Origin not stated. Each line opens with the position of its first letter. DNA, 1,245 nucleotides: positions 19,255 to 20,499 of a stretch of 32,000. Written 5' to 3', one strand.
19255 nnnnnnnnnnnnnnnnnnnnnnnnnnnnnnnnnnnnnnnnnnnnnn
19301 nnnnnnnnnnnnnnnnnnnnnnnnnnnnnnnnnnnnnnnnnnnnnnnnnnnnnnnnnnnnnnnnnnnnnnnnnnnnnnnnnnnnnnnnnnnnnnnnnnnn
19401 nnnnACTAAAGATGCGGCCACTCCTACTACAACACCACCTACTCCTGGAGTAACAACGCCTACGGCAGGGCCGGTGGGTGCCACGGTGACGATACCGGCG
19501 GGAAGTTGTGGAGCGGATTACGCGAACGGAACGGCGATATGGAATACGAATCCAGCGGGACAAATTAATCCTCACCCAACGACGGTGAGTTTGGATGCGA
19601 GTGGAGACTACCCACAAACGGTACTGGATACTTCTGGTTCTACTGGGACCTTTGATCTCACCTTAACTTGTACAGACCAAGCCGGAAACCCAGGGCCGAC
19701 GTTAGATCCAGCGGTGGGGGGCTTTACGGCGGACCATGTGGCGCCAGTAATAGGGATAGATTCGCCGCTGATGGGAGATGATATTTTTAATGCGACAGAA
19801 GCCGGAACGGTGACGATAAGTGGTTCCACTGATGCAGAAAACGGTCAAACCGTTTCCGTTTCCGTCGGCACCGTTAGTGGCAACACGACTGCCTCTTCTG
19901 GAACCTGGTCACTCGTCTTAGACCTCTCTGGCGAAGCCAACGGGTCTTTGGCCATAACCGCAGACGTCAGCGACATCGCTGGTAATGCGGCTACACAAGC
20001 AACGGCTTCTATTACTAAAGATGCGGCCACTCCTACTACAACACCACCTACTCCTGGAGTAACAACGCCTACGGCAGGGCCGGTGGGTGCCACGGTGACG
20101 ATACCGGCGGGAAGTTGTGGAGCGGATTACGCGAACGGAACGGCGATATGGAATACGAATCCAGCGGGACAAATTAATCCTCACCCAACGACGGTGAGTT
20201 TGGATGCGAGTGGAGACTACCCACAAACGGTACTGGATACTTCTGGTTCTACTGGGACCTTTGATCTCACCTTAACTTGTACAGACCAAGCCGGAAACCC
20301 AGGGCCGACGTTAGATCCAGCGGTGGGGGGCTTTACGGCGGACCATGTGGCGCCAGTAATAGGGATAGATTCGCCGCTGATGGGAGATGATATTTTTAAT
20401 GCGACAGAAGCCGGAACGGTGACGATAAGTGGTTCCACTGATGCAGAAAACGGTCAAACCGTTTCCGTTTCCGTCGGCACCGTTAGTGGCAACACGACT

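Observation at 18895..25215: Ten-plus apparently nucleotide-perfect 609-bp tandem repeats inside the giant gene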

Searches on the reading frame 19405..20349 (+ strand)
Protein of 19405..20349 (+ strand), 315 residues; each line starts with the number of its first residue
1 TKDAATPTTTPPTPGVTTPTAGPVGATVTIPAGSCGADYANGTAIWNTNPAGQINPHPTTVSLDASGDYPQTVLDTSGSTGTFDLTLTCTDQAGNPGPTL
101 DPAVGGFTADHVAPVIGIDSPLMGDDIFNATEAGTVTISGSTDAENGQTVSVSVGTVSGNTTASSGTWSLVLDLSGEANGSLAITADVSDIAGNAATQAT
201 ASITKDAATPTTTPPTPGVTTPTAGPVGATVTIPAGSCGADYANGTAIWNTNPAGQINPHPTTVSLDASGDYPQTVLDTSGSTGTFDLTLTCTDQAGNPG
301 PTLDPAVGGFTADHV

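Call 59: predict_structure(alignment_id=A1)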
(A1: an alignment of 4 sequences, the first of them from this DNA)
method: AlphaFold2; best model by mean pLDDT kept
length: 315 residues; sequences in the alignment: 4
mean_pLDDT: 67.7   pTM: 0.36
mean pLDDT of the five models: 67.7, 63.8, 63.7, 60.2, 60.0
residues with pLDDT >= 90: 13; 70-90: 143; 50-70: 108; < 50: 51
segments of 3 or more residues with pLDDT < 50: 1-12, 16-21, 126-128, 130-132, 208-223, 310-315
pLDDT, mean of each block of 10 residues (from residue 1): 40 49 61 85 86 75 89 73 81 81 57 63 51 70 78 88 84 79 80 64 62 36 52 61 76 65 72 63 67 72 51 39
secondary structure, 60 per line:
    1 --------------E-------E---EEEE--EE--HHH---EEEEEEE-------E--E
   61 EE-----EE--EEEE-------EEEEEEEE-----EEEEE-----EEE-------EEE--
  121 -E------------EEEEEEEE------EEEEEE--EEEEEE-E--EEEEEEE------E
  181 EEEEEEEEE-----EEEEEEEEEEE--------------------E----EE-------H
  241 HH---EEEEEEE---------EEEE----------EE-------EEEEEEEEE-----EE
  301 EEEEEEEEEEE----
elements in order: E27-30 E43-49 E60-62 E72-75 E83-90 E96-100 E106-108 E116-118 E135-142 E149-154 E157-162 E167-173 E180-189 E195-205 E246-252 E262-265 E285-293 E299-311

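Call 61: fold_search(model_id=the predicted structure, library=pdb)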
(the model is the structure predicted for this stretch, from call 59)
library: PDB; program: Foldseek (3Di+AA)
matches with E <= 10: 1572; with E <= 0.001: 29
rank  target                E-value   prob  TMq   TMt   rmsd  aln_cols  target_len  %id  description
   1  4p99_A                9.4e-09  1.00  0.26  0.21  12.2       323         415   24  Ca2+-stabilized adhesin helps an Antarctic bacterium reach out and bind ice (released 2014-06-18)
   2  5irb_A                1.1e-07  1.00  0.28  0.28  11.3       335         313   22  Structural insight into host cell surface retention of a 1.5-MDa bacterial ice-binding adhesin (released 2017-07-19)
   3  2yn3_A                1.2e-07  1.00  0.36  0.39  10.4       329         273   20  Structural insight into the giant calcium-binding adhesin SiiE: implications for the adhesion of Salmonella enterica t (released 2013-04-03)
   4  5irb_B                2.8e-07  1.00  0.28  0.28  11.4       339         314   22  Structural insight into host cell surface retention of a 1.5-MDa bacterial ice-binding adhesin (released 2017-07-19)
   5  2yn3_B                3.3e-07  1.00  0.31  0.37  10.1       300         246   20  Structural insight into the giant calcium-binding adhesin SiiE: implications for the adhesion of Salmonella enterica t (released 2013-04-03)
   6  2yn3_C                7.1e-07  1.00  0.37  0.40  10.8       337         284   18  Structural insight into the giant calcium-binding adhesin SiiE: implications for the adhesion of Salmonella enterica t (released 2013-04-03)
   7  7dm0_A                1.3e-05  1.00  0.29  0.46   7.0       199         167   19  Biofilm associated protein - C region (released 2021-12-15)
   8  2yn3_D                1.5e-05  1.00  0.31  0.42  10.7       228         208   21  Structural insight into the giant calcium-binding adhesin SiiE: implications for the adhesion of Salmonella enterica t (released 2013-04-03)
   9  9ijj_O                2.9e-05  1.00  0.35  0.12  10.8       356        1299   12  In situ structure of the central apparatus in mouse sperm axoneme. (released 2025-06-04)
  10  7som_D                1.8e-04  0.99  0.26  0.09  11.5       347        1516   13  Ciliary C2 central pair apparatus isolated from Chlamydomonas reinhardtii (released 2022-04-13)
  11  9flu_A                2.1e-04  1.00  0.29  0.28  10.3       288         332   15  CryoEM structure of the fragment-1 (3402-3733) in the grappling hook protein A (GhpA) in the bacterium Aureispira sp.  (released 2024-10-16)
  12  9fls_A                2.5e-04  0.99  0.26  0.24  12.8       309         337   13  CryoEM structure of the fragment-3 (2061-2397) in the grappling hook protein A (GhpA) in the bacterium Aureispira sp.  (released 2024-10-16)
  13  9flv_A                2.5e-04  0.94  0.20  0.16  21.2       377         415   13  CryoEM structure of the fragment-5 (2393-2807) in the grappling hook protein A (GhpA) in the bacterium Aureispira sp.  (released 2024-10-16)
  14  9flp_A                2.6e-04  0.99  0.25  0.12  13.4       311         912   14  CryoEM structure of the neck (1403-2314) in the grappling hook protein A (GhpA) in the bacterium Aureispira sp. CCB-QB (released 2024-10-16)
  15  7tv9_A                2.9e-04  0.99  0.23  0.13  25.9       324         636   14  HUMAN COMPLEMENT COMPONENT C3B IN COMPLEX WITH APL-1030 (released 2022-03-30)
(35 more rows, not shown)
